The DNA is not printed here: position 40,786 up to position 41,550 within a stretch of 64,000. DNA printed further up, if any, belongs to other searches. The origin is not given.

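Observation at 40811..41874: Low-GC three-gene cassette with a perfect consensus promoter, bracketed by 22-bp hairpin direct repeats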

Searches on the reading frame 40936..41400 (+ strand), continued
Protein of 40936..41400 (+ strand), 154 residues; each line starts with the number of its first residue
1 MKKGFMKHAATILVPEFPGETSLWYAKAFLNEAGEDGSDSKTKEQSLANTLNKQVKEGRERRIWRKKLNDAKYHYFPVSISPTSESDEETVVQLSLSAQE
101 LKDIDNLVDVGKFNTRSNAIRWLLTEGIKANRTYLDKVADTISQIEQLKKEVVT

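Call 31: predict_structure(alignment_id=A1)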
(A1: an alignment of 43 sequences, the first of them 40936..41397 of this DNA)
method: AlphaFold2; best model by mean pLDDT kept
length: 154 residues; sequences in the alignment: 43
mean_pLDDT: 84.8   pTM: 0.52
mean pLDDT of the five models: 84.8, 83.5, 82.0, 79.6, 77.2
residues with pLDDT >= 90: 85; 70-90: 50; 50-70: 8; < 50: 11
segments of 3 or more residues with pLDDT < 50: 83-93
pLDDT, mean of each block of 10 residues (from residue 1): 81 94 95 77 91 94 92 90 44 69 92 87 85 94 90 72
secondary structure, 60 per line:
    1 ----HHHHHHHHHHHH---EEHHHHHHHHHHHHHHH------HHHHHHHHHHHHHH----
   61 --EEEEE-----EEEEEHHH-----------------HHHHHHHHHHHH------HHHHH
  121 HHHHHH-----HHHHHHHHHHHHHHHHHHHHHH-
elements in order: H5-16 H22-36 H43-56 E63-67 E73-77 H98-109 H116-126 H132-153

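Call 33: search_protein_representatives(alignment_id=A1)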
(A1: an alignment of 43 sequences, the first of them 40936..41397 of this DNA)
Query: 43 sequences, 153 profile positions. Proteins with E-value up to 0.001 (for the whole library): 355; up to 1e-10: 65; up to 1e-30: 12. The best 150 are listed.
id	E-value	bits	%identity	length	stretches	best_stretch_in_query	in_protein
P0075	1.8e-69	248.9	-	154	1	1-152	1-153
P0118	1.6e-63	229.6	-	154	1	1-150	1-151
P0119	6.0e-60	218.0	-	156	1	1-151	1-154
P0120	1.0e-54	200.9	-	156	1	1-151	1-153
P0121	1.4e-54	200.6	-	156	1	1-150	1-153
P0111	2.0e-54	200.0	-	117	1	36-150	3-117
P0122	3.7e-52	192.7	-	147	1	1-150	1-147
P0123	2.2e-45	170.6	-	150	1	1-150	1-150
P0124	6.0e-43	162.8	-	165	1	1-145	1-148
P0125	1.7e-36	141.8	-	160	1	1-151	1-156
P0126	1.0e-31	126.3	-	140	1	1-126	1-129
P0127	4.2e-31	124.3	-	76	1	79-152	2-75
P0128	3.2e-30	121.4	-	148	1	1-138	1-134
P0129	5.2e-30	120.7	-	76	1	79-151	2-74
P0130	1.3e-29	119.4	-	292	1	2-150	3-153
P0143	5.8e-20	88.1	-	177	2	1-81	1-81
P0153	2.6e-17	79.5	-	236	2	1-77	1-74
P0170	4.1e-12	62.6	-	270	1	2-78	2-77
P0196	2.3e-08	50.4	-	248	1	76-150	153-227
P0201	4.3e-08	49.6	-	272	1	64-150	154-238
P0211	1.5e-07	47.8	-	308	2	100-151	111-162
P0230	1.0e-06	45.1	-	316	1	79-151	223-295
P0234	1.3e-06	44.8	-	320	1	74-150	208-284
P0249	3.4e-06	43.4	-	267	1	8-83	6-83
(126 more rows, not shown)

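Call 34: search_protein_families(library=pfam, proteins=[P0130, P0153, P0170, P0196, P0201, P0211, P0230, P0234, P0249, P0143], max_evalue=0.01)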
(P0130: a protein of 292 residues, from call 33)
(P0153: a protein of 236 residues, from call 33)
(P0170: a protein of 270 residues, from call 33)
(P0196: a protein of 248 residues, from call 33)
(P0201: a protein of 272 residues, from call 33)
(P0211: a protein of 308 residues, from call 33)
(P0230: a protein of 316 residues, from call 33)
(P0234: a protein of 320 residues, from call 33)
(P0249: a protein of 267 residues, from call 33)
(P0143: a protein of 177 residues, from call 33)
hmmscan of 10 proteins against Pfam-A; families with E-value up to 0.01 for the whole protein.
P0130 (292 aa): 0 families

P0153 (236 aa): 0 families

P0170 (270 aa): 0 families

P0196 (248 aa): 2 families
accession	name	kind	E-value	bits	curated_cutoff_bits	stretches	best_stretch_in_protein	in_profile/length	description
PF02861.25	Clp_N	-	8.1e-27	93.6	20.7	2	23-73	1-51/53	Clp amino terminal domain, pathogenicity island component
PF22448.1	RepB_primase_C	-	0.0075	16.6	26.1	0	53-84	11-42/54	RepB DNA-primase C-terminal helical domain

P0201 (272 aa): 2 families
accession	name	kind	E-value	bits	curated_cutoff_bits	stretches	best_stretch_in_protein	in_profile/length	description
PF02861.25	Clp_N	-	3.1e-26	91.7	20.7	2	38-88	3-53/53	Clp amino terminal domain, pathogenicity island component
PF17723.7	RHH_8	-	0.0078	16.7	25.4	0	177-223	5-51/119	Ribbon-Helix-Helix transcriptional regulator family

P0211 (308 aa): 0 families

P0230 (316 aa): 1 family
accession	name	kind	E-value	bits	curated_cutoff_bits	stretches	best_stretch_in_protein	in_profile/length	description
PF02861.25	Clp_N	-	3.4e-07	30.8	20.7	1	65-92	1-28/53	Clp amino terminal domain, pathogenicity island component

P0234 (320 aa): 1 family
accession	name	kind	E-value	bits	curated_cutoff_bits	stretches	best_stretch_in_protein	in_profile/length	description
PF02861.25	Clp_N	-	1.2e-11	45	20.7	1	58-94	1-37/53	Clp amino terminal domain, pathogenicity island component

P0249 (267 aa): 2 families
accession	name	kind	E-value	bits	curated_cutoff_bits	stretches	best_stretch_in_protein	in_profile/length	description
PF08274.17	Zn_Ribbon_YjdM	-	0.00016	22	30.8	0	110-137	5-25/30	PhnA Zinc-Ribbon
PF23451.1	Zn_ribbon_PaaD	-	0.006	16.6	27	1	176-224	11-51/53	PaaD zinc beta ribbon domain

P0143 (177 aa): 0 families

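Call 35: fold_search(model_id=the predicted structure, library=pdb)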
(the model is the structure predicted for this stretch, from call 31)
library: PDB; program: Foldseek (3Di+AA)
matches with E <= 10: 470; with E <= 0.001: 0
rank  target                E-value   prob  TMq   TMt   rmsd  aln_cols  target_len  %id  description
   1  6neg_A                4.8e-02  0.44  0.27  0.14  17.6       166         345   11  N191D, F205S mutant of scoulerine-9-O methyltransferase from Thalictrum flavum complexed with S-ADENOSYL-L-HOMOCYSTEIN (released 2019-12-18)
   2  1u5t_B                1.3e-01  0.93  0.35  0.32   4.2        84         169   18  Structure of the ESCRT-II endosomal trafficking complex (released 2004-09-21)
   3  6jyi_A                2.0e-01  0.21  0.27  0.25  17.3       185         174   16  Crystal structure of the PadR-like transcriptional regulator BC1756 from Bacillus cereus (released 2019-06-26)
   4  5x11_B                2.3e-01  0.33  0.32  0.28  17.3       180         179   16  Crystal structure of Bacillus subtilis PadR in complex with operator DNA (released 2017-11-22)
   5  9gm7_C                2.4e-01  0.41  0.36  0.14  13.5       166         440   15  MukBEF in a nucleotide-bound state with open neck gate (monomer) (released 2025-03-26)
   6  1sd7_B                2.7e-01  0.57  0.34  0.43  12.7       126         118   12  Crystal Structure of a SeMet derivative of MecI at 2.65 A (released 2004-02-24)
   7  3eco_A                3.1e-01  0.12  0.19  0.21  15.6       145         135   12  Crystal structure of MepR, a transcription regulator of the Staphylococcus aureus multidrug efflux pump MepA (released 2009-02-10)
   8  8iue_P                3.7e-01  0.25  0.28  0.16  12.8       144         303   15  RNA polymerase III pre-initiation complex melting complex 1 (released 2023-05-24)
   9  2z99                  3.7e-01  0.21  0.27  0.27  13.5       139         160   14  Crystal Structure of ScpB from Mycobacterium tuberculosis (released 2007-10-09)
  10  9ha0_B                4.0e-01  0.28  0.29  0.37  11.5       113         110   13  Crystal structure of Cu(II)-bound LmrR_V15Bpy variant BVS (released 2025-03-05)
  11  6i4h_A                4.0e-01  0.13  0.14  0.07  11.3        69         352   12  Crystal Structure of Plasmodium falciparum actin I (F54Y mutant) in the Ca-ATP state (released 2019-06-26)
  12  1sd4_A                4.2e-01  0.38  0.32  0.39  13.9       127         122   11  Crystal Structure of a SeMet derivative of BlaI at 2.0 A (released 2004-08-10)
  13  1sd6_A                4.2e-01  0.10  0.19  0.23  13.5       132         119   14  Crystal Structure of Native MecI at 2.65 A (released 2004-02-24)
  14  1sax_A                4.8e-01  0.38  0.34  0.42  12.7       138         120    9  Three-dimensional structure of s.aureus methicillin-resistance regulating transcriptional repressor meci in complex wi (released 2004-04-27)
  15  6i4j_A                5.4e-01  0.11  0.14  0.07  11.3        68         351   12  Crystal Structure of Plasmodium falciparum actin I (F54Y mutant) in the Mg-ADP state (released 2019-06-26)
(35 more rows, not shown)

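Call 42: find_related_loci(query=A1, collection=viral_contigs, flank=6000)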
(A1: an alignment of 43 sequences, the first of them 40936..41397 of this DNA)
Query A1 (154 aa) in viral_contigs; peptide patterns used: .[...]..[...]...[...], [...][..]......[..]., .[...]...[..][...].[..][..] (x = any residue, [..] = any of these).
90 stretches matched a pattern, but none encodes a relative of the query by tblastn (E <= 1e-3).

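Call 49: find_related_loci(query=A1, collection=metagenome_contigs, flank=4000)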
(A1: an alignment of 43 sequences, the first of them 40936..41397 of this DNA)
Query A1 (154 aa) in metagenome_contigs; peptide patterns used: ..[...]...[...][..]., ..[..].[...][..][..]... (x = any residue, [..] = any of these).
191 stretches matched a pattern; 60 encode a relative of the query (tblastn E <= 1e-3); 60 distinct loci.
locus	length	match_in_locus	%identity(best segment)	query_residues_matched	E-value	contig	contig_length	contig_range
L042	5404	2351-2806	86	1-152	1e-88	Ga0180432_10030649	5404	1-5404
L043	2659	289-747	77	1-153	2e-84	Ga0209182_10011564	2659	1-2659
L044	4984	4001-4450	79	1-150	5e-82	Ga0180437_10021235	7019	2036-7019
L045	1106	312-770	76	1-153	9e-86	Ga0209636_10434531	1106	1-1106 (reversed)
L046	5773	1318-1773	72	1-153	5e-72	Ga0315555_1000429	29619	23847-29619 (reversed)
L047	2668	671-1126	70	1-153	2e-69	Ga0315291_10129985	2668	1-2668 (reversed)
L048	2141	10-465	69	1-153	2e-70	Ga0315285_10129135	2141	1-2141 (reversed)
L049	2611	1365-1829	69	1-154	2e-66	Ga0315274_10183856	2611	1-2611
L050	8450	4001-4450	72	1-153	1e-64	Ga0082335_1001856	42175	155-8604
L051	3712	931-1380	72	1-153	1e-64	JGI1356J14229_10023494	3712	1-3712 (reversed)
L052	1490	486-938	63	1-152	9e-67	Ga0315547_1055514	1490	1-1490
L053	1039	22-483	61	1-154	6e-66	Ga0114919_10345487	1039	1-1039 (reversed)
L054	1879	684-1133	61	1-152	1e-61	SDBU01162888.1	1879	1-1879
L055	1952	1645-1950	87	1-102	2e-60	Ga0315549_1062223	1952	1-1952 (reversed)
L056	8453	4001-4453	61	1-152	3e-58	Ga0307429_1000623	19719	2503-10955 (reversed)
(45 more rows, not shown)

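Call 60: search_protein_families(library=pfam, alignment_id=A1, max_evalue=0.1)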
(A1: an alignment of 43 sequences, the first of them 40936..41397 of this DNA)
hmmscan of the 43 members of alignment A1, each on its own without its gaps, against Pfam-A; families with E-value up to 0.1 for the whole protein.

A. member 1, window:40936-41397:+ (154 aa): 5 families
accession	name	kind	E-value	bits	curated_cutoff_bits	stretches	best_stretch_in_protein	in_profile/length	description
PF23434.1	DUF7120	-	0.021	15.2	27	1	103-133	15-45/70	Family of unknown function (DUF7120)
PF23151.1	NuiA_2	-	0.047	14.3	27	1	27-110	7-84/154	NuiA-like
PF01402.27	RHH_1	-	0.05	14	20.5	0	92-126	2-35/39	Ribbon-helix-helix protein, copG family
PF17573.8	GA-like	-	0.068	13.5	25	0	117-152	13-49/50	GA-like domain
PF15919.11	HicB_lk_antitox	-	0.076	13.6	27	0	7-120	10-119/123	HicB_like antitoxin of bacterial toxin-antitoxin system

B. families by the number of members that match (of 43 scanned): 21 families
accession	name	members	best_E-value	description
PF23434.1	DUF7120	11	0.0043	Family of unknown function (DUF7120)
PF17573.8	GA-like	8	0.00046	GA-like domain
PF01402.27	RHH_1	8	0.004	Ribbon-helix-helix protein, copG family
PF17723.7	RHH_8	4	0.0053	Ribbon-Helix-Helix transcriptional regulator family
PF15919.11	HicB_lk_antitox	2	0.023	HicB_like antitoxin of bacterial toxin-antitoxin system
PF15028.12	PTCRA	2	0.071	Pre-T-cell antigen receptor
PF22913.1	NBAS_11th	1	0.0042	NBAS subunit of NRZ tethering complex, C-terminal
PF13108.11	DUF3969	1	0.014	Protein of unknown function (DUF3969)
PF14778.11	ODR4-like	1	0.018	Odorant response abnormal 4-like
PF22053.2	DUF6938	1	0.029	Domain of unknown function (DUF6938)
PF09871.14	DUF2098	1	0.039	Uncharacterized protein conserved in archaea (DUF2098)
PF18629.7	DUF5629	1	0.045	Family of unknown function (DUF5629)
PF23151.1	NuiA_2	1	0.047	NuiA-like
PF06242.16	TrcR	1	0.06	Transcriptional cell cycle regulator TrcR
PF15610.12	PRTase_3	1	0.066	PRTase ComF-like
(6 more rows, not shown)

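Call 73: search_dna_similar(query=window:40936-41397:+, collection=phages, mode=protein, max_evalue=0.001, max_rows=10)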
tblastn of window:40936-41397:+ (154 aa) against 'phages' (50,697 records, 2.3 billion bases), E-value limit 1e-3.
No match.

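Call 74: search_dna_similar(query=window:40936-41397:+, collection=plasmids, mode=protein, max_evalue=0.001, max_rows=10)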
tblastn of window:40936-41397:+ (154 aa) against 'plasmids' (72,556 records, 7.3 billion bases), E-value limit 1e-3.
No match.

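Call 87: find_encoding_contigs(protein=P0002, flank=3000, max_places=4)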
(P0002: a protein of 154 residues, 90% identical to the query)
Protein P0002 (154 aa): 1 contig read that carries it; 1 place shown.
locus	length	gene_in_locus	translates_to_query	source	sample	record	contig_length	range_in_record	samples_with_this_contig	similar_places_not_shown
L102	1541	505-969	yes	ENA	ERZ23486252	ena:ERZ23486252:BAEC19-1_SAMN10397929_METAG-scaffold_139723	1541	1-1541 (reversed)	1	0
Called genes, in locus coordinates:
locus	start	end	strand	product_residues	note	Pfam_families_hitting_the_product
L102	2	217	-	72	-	?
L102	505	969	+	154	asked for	-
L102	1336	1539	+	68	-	?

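Call 90: search_protein_families(library=pfam, proteins=[L102:1336-1539:+], max_evalue=0.1)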
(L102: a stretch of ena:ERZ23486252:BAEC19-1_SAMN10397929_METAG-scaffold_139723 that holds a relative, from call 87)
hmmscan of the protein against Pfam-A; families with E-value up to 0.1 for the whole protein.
L102:1336-1539:+ (68 aa): 0 families
